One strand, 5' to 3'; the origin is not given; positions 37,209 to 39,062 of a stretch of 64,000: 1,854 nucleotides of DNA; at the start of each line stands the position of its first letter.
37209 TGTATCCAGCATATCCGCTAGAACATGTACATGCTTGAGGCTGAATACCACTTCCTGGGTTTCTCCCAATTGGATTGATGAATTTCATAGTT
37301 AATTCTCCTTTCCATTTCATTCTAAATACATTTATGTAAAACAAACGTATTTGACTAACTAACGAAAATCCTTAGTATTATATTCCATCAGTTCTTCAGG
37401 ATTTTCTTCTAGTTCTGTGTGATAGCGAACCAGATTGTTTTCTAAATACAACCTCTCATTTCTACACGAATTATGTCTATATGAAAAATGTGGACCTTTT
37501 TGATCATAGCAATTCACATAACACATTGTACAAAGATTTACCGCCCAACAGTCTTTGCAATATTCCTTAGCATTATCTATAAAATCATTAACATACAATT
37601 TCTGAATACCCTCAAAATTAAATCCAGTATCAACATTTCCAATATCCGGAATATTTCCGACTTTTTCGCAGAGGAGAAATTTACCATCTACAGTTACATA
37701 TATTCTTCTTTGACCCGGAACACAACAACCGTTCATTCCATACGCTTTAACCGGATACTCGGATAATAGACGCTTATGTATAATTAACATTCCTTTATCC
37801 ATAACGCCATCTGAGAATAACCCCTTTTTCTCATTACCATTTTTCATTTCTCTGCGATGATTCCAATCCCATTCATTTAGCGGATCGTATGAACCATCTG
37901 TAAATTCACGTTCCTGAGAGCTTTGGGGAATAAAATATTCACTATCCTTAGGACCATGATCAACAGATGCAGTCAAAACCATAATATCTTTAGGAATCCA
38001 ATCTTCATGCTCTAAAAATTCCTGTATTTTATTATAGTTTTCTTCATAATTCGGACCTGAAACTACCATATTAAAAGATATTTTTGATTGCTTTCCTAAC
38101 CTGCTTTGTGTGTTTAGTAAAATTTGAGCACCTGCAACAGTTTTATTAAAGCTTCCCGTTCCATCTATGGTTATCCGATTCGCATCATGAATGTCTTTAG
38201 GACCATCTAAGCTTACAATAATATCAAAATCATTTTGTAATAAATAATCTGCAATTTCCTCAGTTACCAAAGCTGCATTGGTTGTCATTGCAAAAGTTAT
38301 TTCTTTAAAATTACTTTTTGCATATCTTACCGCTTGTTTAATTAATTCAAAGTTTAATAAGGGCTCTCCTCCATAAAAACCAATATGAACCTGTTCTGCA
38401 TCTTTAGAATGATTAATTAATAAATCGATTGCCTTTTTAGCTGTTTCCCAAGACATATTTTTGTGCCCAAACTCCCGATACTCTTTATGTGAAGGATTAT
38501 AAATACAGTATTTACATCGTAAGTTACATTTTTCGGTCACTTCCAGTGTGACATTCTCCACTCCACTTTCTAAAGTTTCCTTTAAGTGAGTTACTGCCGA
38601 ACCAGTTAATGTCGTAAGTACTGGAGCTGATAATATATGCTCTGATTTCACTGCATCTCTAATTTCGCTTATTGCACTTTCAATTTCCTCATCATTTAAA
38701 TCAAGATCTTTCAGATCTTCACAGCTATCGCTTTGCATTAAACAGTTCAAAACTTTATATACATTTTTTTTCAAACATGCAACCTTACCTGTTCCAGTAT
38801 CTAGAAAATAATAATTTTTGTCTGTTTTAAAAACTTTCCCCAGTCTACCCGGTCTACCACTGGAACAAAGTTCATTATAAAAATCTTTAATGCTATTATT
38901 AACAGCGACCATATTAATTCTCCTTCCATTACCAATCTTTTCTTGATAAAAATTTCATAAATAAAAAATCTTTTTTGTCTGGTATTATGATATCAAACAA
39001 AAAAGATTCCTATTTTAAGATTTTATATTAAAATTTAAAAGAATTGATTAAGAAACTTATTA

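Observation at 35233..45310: Self-contained radical-SAM peptide system: exporter, Cys-rich precursor, rSAM/SPASM maturase, ABC-2 module and two VanRS-like sensors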

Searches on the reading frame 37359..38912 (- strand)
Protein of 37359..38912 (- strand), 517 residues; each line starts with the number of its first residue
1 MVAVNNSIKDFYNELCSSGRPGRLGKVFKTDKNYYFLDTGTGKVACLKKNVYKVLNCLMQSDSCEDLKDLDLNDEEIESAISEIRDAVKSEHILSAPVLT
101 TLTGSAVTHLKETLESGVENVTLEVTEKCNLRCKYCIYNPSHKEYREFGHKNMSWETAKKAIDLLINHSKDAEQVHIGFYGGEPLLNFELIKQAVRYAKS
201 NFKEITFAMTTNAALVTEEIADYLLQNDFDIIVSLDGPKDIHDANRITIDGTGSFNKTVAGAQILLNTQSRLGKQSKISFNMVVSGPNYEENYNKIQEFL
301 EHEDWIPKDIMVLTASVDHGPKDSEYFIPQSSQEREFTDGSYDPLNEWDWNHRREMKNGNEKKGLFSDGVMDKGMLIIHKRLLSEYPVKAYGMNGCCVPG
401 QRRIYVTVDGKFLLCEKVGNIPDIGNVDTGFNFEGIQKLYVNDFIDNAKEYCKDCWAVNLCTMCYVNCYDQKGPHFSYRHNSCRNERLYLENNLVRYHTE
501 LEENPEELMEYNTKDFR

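Call 3: search_protein_families(library=ncbifam, proteins=[window:37359-38912:-], max_evalue=0.01)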
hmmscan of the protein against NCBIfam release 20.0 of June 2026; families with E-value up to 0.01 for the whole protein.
window:37359-38912:- (517 aa): 75 families (the best 25 are shown)
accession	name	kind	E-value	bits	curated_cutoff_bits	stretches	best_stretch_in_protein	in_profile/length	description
NF035951.1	rSAM_RumMC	equivalog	2.8e-135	451.9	720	1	16-510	8-503/510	RumMC family radical SAM sactipeptide maturase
TIGR04068.1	rSAM_ocin_clost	equivalog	2.7e-93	313.4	500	1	26-497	3-453/462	Cys-rich peptide radical SAM maturase CcpM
NF038170.1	lachnocin_rSAM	equivalog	1.5e-60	205.3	550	1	108-511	65-433/440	lachnocin radical SAM maturase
TIGR03906.1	quino_hemo_SAM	equivalog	1.1e-50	172.7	453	2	46-268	24-244/467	quinohemoprotein amine dehydrogenase maturation protein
TIGR04148.1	GG_samocin_CFB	equivalog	1.2e-50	172.9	300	1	118-508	16-404/411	radical SAM peptide maturase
NF047865.1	rSAM_PapB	equivalog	6e-47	160.5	340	2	118-268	2-152/330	PapB family radical SAM/SPASM ranthipeptide maturase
TIGR04064.1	rSAM_nif11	equivalog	7.4e-45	153.5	518.7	1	91-267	50-226/459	nif11-like peptide radical SAM maturase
NF040492.1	not_ScfB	exception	1.3e-44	152.8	855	1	27-278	6-254/450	ScfB-related radical SAM/SPASM orphan maturase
TIGR03974.1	rSAM_six_Cys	equivalog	3.4e-44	151.4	425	2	29-268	5-247/451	thioether cross-link-forming SCIFF peptide maturase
TIGR03978.1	rSAM_paired_1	equivalog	2.9e-32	112.1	370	1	89-275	50-234/466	His-Xaa-Ser system radical SAM maturase HxsB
TIGR03942.1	sulfatase_rSAM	equivalog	1.5e-27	96.7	349.45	1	126-269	8-152/363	anaerobic sulfatase maturase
TIGR04115.1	rSAM_Cxxx_rpt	equivalog_domain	3.3e-27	95.9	350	1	120-280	3-170/359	radical SAM peptide maturase, CXXX-repeat target family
TIGR04280.1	geopep_mat_rSAM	hypoth_equivalog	1.9e-26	93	400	1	120-260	85-225/428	geopeptide radical SAM maturase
NF041707.1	rSAM_YhhB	equivalog_domain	5.5e-26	91.3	445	1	120-269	3-156/369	cyclophane-forming radical SAM/SPASM peptide maturase YhhB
NF041298.1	rSAM_mat_DynA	equivalog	1.8e-23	83.1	450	1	125-316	7-189/356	dynobactin maturation radical SAM/SPASM protein DynA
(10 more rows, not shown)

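Call 4: search_protein_families(library=pfam, proteins=[window:37359-38912:-], max_evalue=0.01)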
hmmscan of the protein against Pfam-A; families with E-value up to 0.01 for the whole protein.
window:37359-38912:- (517 aa): 2 families
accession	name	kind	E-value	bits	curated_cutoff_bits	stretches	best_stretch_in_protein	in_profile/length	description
PF04055.27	Radical_SAM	-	1.4e-16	61.5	29.5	1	124-268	2-139/166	Radical SAM superfamily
PF13353.11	Fer4_12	-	4.7e-09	37.1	22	1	127-257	13-134/137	4Fe-4S single cluster domain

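Call 6: search_solved_structures(query=window:37359-38912:-, max_evalue=0.001, show_alignments=1)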
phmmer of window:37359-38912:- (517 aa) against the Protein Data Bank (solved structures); distinct sequences matched with E-value up to 0.001: 11.
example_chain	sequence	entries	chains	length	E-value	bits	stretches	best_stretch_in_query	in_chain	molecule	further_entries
5wgg_A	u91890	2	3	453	1.2e-30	109.7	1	114-259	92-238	Radical SAM domain protein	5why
8vpo_A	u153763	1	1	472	3.5e-18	68.6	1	29-302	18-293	Radical SAM core domain-containing protein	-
4k37_A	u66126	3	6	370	4e-13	51.9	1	126-485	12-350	Anaerobic sulfatase-maturating enzyme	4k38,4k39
4k36_A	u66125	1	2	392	5e-13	51.6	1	126-489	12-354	Anaerobic sulfatase-maturating enzyme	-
9gm3_A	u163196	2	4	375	1.8e-12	49.8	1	123-262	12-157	ChlB radical SAM domain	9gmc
9dfu_A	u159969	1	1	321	2.3e-06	29.6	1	121-323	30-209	Radical SAM core domain-containing protein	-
9dfn_A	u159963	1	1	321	4.3e-06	28.7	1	123-323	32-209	Radical SAM core domain-containing protein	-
6b4c_A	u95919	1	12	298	0.0002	23.2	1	121-318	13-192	Viperin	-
9dgw_A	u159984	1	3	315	0.00022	23.1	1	121-318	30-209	Radical SAM core domain-containing protein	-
7n7i_A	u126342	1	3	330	0.00025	22.9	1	121-318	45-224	Viperin-like enzyme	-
9dfw_A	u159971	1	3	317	0.00053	21.8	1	121-306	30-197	Radical SAM core domain-containing protein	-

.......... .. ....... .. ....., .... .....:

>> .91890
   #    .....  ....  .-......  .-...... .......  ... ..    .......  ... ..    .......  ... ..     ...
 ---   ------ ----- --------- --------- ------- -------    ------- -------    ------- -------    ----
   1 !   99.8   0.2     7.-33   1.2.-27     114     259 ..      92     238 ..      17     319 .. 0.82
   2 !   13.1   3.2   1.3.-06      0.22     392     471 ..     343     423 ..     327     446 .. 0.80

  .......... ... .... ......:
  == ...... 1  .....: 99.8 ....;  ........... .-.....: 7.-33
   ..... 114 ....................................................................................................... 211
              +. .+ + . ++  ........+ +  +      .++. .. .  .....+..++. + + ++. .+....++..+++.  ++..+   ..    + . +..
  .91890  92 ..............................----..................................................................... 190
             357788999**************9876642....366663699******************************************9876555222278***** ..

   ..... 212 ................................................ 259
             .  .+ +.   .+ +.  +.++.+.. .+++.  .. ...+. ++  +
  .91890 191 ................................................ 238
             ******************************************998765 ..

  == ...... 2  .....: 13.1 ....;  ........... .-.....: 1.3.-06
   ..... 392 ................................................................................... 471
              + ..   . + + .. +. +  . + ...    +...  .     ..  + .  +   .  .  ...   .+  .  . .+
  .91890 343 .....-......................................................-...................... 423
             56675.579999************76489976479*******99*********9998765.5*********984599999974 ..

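Call 12: find_homologous_proteins(query=window:37359-38912:-, max_evalue=1e-20)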
Query window:37359-38912:- (517 aa): 1545 proteins with E <= 1e-20 among 8000 candidates; the best 120 are listed.
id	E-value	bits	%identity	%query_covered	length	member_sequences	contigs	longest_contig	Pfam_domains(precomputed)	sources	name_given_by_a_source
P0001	0.0e+0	1166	96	100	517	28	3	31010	PF04055.28,PF13353.12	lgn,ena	-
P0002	0.0e+0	1033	84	100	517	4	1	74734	PF04055.28,PF13353.12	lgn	-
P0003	1.3e-296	1002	80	100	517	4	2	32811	PF04055.28,PF13353.12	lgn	-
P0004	4.9e-260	881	73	98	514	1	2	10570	PF04055.28,PF13353.12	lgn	-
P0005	9.2e-259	877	71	100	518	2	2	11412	PF04055.28,PF13353.12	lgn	-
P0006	6.5e-254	861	70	100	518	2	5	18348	PF04055.28,PF13353.12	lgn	-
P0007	1.0e-246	838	67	100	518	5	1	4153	PF04055.28,PF13353.12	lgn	-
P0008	7.6e-235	798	67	98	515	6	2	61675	PF04055.28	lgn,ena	-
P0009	6.0e-233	792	66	99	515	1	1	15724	PF04055.28,PF13353.12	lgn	-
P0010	1.8e-232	790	64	99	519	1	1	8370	PF04055.28,PF13353.12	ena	-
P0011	1.1e-225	768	65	98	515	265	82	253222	PF04055.28,PF13353.12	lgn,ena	-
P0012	6.2e-220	749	64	98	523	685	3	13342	PF04055.28,PF13353.12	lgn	-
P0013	2.2e-216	737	62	96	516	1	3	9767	PF04055.28,PF13353.12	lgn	-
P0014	3.5e-216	737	62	97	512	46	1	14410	PF04055.28,PF13353.12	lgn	-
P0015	9.8e-215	732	60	100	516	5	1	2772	PF04055.28,PF13353.12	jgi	jgi:Arylsulfatase regulator (Fe-S oxidoreductase)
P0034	2.1e-188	645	53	98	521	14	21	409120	PF04055.28,PF13353.12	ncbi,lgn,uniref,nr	ncbi:TPA: radical SAM protein [Clostridium botulinum]|uniref:radical SAM/SPASM domain-containing pro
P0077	6.3e-144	498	45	98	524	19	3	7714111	PF04055.28,PF13353.12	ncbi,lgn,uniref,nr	ncbi:radical SAM protein [Paenibacillus sp. FSL R7-0337]|uniref:radical SAM protein n=1 Tax=Paenibac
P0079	8.5e-143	495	44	97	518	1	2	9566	PF04055.28,PF13353.12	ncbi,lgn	ncbi:TPA: radical SAM protein [Clostridioides difficile]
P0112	6.9e-129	449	42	98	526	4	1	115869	PF04055.28,PF13353.12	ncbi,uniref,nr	ncbi:radical SAM protein (plasmid) [Paraclostridium ghonii]|uniref:radical SAM protein n=1 Tax=Parac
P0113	1.4e-128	448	43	95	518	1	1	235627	PF04055.28,PF13353.12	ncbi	ncbi:radical SAM protein [Enterococcus faecalis]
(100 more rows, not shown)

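Call 19: find_related_loci(query=A2, collection=genome_contigs, flank=10000)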
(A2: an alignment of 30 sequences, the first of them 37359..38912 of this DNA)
Query A2 (517 aa) in genome_contigs; peptide patterns used: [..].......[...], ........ (x = any residue, [..] = any of these).
600 stretches matched a pattern (row limit reached: there are more); 519 encode a relative of the query (tblastn E <= 1e-3); the best 80 are kept; 79 distinct loci.
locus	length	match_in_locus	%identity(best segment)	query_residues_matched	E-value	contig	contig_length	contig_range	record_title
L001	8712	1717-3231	64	7-512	0e+0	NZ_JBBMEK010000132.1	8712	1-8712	Coprococcus intestinihominis strain CLA-AA-H190 CLAAAH190_contig_132_length_8712, whole genome shotgun sequence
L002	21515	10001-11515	64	7-512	0e+0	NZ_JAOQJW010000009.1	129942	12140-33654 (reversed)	Dorea amylophila strain H5_25 .14207_7_37.9, whole genome shotgun sequence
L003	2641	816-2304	50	23-517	1e-156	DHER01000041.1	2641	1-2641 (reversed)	MAG TPA_asm: Firmicutes bacterium UBA4845 UBA4845_contig_29925, whole genome shotgun sequence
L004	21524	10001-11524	43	8-512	2e-133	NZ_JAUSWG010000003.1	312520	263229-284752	Paraclostridium ghonii strain DSM 15049 Ga0480186_03, whole genome shotgun sequence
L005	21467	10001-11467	34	25-512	4e-78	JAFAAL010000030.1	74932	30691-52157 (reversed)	MAG: Bacillota bacterium isolate OH_PFB_80 k127_1105223, whole genome shotgun sequence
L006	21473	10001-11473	33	9-505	4e-73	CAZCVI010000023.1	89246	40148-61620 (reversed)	MAG TPA_asm: uncultured Clostridia bacterium isolate binchicken_co113_160 genome assembly, contig: NODE_269_length_89246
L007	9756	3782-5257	30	7-506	1e-72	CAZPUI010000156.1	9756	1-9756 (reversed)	MAG TPA_asm: uncultured Solibacteraceae bacterium isolate SRP302447_co3_52 genome assembly, contig: NODE_19830_length_97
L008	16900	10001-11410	30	26-504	3e-68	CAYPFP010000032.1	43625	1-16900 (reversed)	MAG TPA_asm: uncultured Planctomycetota bacterium isolate SRP257756_co1_239 genome assembly, contig: NODE_478_length_436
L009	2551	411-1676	33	76-508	1e-65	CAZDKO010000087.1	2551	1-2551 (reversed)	MAG TPA_asm: uncultured bacterium isolate binchicken_co43_373 genome assembly, contig: NODE_66657_length_2551_cov_3.1390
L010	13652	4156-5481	32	26-487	2e-63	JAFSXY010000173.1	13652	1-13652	MAG: Clostridia bacterium isolate RGIG3575 Goat_Rumen.Co__c2816877, whole genome shotgun sequence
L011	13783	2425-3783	32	27-502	1e-62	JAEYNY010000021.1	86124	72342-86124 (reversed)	MAG: Bacillota bacterium isolate OH_CBB_131 k127_1790174, whole genome shotgun sequence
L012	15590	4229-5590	33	27-497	5e-62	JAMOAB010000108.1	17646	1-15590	MAG: Bacillota bacterium isolate Bin_63 Bin_63_scaffold_2925, whole genome shotgun sequence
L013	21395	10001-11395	30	2-467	1e-60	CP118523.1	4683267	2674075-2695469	Clostridiaceae bacterium M8S5 chromosome, complete genome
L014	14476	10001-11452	27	24-508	5e-60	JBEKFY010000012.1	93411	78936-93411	MAG: Anaerolineales bacterium isolate SPRUCE 240 SPRUCE_240_12, whole genome shotgun sequence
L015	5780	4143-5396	33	26-464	1e-58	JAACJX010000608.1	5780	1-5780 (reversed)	MAG: Ardenticatenia bacterium isolate MAG1 MAG1_33087, whole genome shotgun sequence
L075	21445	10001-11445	36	4-487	6e-76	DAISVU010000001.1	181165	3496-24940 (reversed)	MAG TPA_asm: Bacillota bacterium isolate CTOTU1092 NODE_2_length_181165_cov_112.163519, whole genome shotgun sequence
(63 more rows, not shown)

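Call 20: find_encoding_contigs(protein=window:37359-38912:-, flank=10000, max_places=6)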
Protein window:37359-38912:- (517 aa): 3 contigs read that carry it; 3 places shown.
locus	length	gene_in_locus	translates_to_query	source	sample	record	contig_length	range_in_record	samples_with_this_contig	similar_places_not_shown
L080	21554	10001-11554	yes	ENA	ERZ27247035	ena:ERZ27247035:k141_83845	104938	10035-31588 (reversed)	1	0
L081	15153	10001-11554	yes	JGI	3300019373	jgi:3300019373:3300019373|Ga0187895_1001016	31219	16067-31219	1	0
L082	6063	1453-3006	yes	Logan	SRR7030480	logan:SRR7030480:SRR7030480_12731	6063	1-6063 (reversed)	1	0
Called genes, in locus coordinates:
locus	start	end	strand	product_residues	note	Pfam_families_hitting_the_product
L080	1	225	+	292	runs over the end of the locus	PF01261:AP_endonuc_2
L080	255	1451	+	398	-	PF01408:GFO_IDH_MocA, PF02894:GFO_IDH_MocA_C, PF22725:GFO_IDH_MocA_C3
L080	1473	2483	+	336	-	PF01408:GFO_IDH_MocA, PF02894:GFO_IDH_MocA_C, PF22725:GFO_IDH_MocA_C3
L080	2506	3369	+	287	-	PF01261:AP_endonuc_2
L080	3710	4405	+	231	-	PF00072:Response_reg, PF00486:Trans_reg_C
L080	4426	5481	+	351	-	PF00512:HisKA, PF02518:HATPase_c, PF14501:HATPase_c_5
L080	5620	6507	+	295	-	PF13476:AAA_23 (faint), PF00005:ABC_tran, PF13304:AAA_21 (faint)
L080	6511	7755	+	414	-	PF12679:ABC2_membrane_2, PF12698:ABC2_membrane_3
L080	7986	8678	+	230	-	PF00072:Response_reg, PF00486:Trans_reg_C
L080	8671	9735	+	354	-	PF00512:HisKA, PF02518:HATPase_c, PF14501:HATPase_c_5 (faint)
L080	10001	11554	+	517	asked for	PF04055:Radical_SAM, PF13353:Fer4_12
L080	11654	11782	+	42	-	-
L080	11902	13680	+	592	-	PF00664:ABC_membrane (weak), PF00005:ABC_tran, PF02463:SMC_N (weak), PF13304:AAA_21 (faint)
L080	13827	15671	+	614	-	PF01946:Thi4 (faint), PF03486:HI0933_like (weak), PF07992:Pyr_redox_2 (weak), PF00890:FAD_binding_2, PF01266:DAO, PF12831:FAD_oxidored, PF13738:Pyr_redox_3 (faint), PF04205:FMN_bind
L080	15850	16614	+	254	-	PF01487:DHquinase_I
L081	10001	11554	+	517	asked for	PF04055:Radical_SAM, PF13353:Fer4_12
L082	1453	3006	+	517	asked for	PF04055:Radical_SAM, PF13353:Fer4_12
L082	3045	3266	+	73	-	PF27802:Bacteriocin_CLOSPO-01332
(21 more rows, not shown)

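Call 24: find_encoding_contigs(protein=P0002, flank=10000, max_places=2)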
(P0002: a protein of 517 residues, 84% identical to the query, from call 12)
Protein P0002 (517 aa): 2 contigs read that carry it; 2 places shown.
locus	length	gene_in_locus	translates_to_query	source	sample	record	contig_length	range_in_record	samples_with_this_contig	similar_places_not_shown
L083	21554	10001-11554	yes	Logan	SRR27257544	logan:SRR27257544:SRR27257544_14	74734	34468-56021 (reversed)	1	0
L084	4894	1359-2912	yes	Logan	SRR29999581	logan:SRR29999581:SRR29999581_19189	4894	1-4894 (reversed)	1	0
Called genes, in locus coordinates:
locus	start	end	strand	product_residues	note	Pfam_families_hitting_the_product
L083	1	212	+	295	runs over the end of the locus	PF01209:Ubie_methyltran, PF02353:CMAS (weak), PF13489:Methyltransf_23, PF13847:Methyltransf_31, PF08241:Methyltransf_11, PF08242:Methyltransf_12, PF13649:Methyltransf_25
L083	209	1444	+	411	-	PF01136:Peptidase_U32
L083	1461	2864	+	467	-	PF00202:Aminotran_3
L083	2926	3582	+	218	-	PF00975:Thioesterase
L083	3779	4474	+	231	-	PF00072:Response_reg, PF00486:Trans_reg_C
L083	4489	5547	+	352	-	PF00512:HisKA, PF02518:HATPase_c, PF14501:HATPase_c_5 (weak)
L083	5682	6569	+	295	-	PF00005:ABC_tran, PF13304:AAA_21 (faint)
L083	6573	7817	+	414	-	PF12679:ABC2_membrane_2, PF12698:ABC2_membrane_3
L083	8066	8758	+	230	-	PF00072:Response_reg, PF00486:Trans_reg_C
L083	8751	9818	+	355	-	PF00512:HisKA, PF02518:HATPase_c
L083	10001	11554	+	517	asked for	PF04055:Radical_SAM, PF13353:Fer4_12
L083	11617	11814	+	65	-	PF27802:Bacteriocin_CLOSPO-01332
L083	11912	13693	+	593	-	PF00664:ABC_membrane, PF13304:AAA_21 (faint), PF00005:ABC_tran, PF02463:SMC_N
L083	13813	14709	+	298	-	PF00149:Metallophos (faint), PF12850:Metallophos_2 (faint)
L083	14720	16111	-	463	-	PF00512:HisKA, PF02518:HATPase_c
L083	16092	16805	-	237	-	PF00072:Response_reg, PF00486:Trans_reg_C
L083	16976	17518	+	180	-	-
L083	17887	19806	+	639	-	PF05043:Mga (faint), PF08279:HTH_11, PF13412:HTH_24 (weak), PF00874:PRD, PF00359:PTS_EIIA_2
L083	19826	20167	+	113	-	PF02255:PTS_IIA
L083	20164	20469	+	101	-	PF02302:PTS_IIB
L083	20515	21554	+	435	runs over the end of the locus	PF02378:PTS_EIIC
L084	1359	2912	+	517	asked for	PF04055:Radical_SAM, PF13353:Fer4_12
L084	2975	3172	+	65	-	PF27802:Bacteriocin_CLOSPO-01332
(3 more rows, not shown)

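Call 25: find_encoding_contigs(protein=P0003, flank=10000, max_places=2)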
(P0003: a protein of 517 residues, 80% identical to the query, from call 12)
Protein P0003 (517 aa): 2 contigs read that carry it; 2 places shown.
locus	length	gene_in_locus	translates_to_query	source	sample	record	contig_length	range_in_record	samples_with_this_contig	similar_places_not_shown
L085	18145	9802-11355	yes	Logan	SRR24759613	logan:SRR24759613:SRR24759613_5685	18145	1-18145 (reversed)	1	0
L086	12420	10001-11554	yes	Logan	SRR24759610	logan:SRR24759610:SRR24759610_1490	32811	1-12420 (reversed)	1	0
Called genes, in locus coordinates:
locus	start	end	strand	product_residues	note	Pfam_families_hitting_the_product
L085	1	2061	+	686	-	?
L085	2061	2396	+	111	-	PF21983:NikA-like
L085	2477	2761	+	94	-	PF18956:DUF5699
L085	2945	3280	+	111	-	-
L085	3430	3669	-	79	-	-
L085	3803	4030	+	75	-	PF08769:Spo0A_C (weak)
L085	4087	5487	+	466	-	PF03432:Relaxase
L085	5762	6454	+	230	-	PF00072:Response_reg, PF00486:Trans_reg_C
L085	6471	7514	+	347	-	PF00512:HisKA, PF02518:HATPase_c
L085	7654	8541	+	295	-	PF13476:AAA_23 (weak), PF00005:ABC_tran, PF13304:AAA_21 (faint)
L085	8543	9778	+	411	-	PF12679:ABC2_membrane_2, PF12698:ABC2_membrane_3 (weak)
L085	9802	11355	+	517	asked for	PF04055:Radical_SAM, PF13353:Fer4_12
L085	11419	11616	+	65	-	PF27802:Bacteriocin_CLOSPO-01332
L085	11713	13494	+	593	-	PF00664:ABC_membrane, PF13304:AAA_21 (faint), PF00005:ABC_tran, PF02463:SMC_N (weak)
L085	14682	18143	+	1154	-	?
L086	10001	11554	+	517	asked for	PF04055:Radical_SAM, PF13353:Fer4_12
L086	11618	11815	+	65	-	PF27802:Bacteriocin_CLOSPO-01332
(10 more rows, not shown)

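Call 26: find_encoding_contigs(protein=P0034, flank=10000, max_places=2)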
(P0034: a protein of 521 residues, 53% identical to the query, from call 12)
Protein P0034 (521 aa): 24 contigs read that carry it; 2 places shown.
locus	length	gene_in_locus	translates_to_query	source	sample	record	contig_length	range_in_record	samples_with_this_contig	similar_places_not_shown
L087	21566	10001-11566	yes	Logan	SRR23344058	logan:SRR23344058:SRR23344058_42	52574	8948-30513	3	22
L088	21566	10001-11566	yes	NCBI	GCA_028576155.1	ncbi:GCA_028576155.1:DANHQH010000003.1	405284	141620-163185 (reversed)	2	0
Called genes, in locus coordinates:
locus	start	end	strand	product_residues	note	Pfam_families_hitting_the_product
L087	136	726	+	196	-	-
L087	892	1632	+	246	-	PF04397:LytTR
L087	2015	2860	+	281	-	PF00005:ABC_tran, PF13304:AAA_21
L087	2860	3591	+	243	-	PF01061:ABC2_membrane, PF12698:ABC2_membrane_3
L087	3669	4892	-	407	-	PF01546:Peptidase_M20, PF07687:M20_dimer (weak)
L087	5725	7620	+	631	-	PF05192:MutS_III (faint), PF00488:MutS_V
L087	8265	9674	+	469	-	PF00082:Peptidase_S8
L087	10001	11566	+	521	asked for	PF04055:Radical_SAM, PF13353:Fer4_12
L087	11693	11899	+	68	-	PF27802:Bacteriocin_CLOSPO-01332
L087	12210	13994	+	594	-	PF00005:ABC_tran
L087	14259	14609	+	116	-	PF14198:TnpV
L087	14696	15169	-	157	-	PF01243:PNPOx_N, PF12900:Pyridox_ox_2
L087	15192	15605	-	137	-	PF04304:DUF454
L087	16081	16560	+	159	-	PF12900:Pyridox_ox_2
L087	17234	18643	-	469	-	PF00392:GntR, PF00155:Aminotran_1_2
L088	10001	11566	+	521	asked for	PF04055:Radical_SAM, PF13353:Fer4_12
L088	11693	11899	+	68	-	PF27802:Bacteriocin_CLOSPO-01332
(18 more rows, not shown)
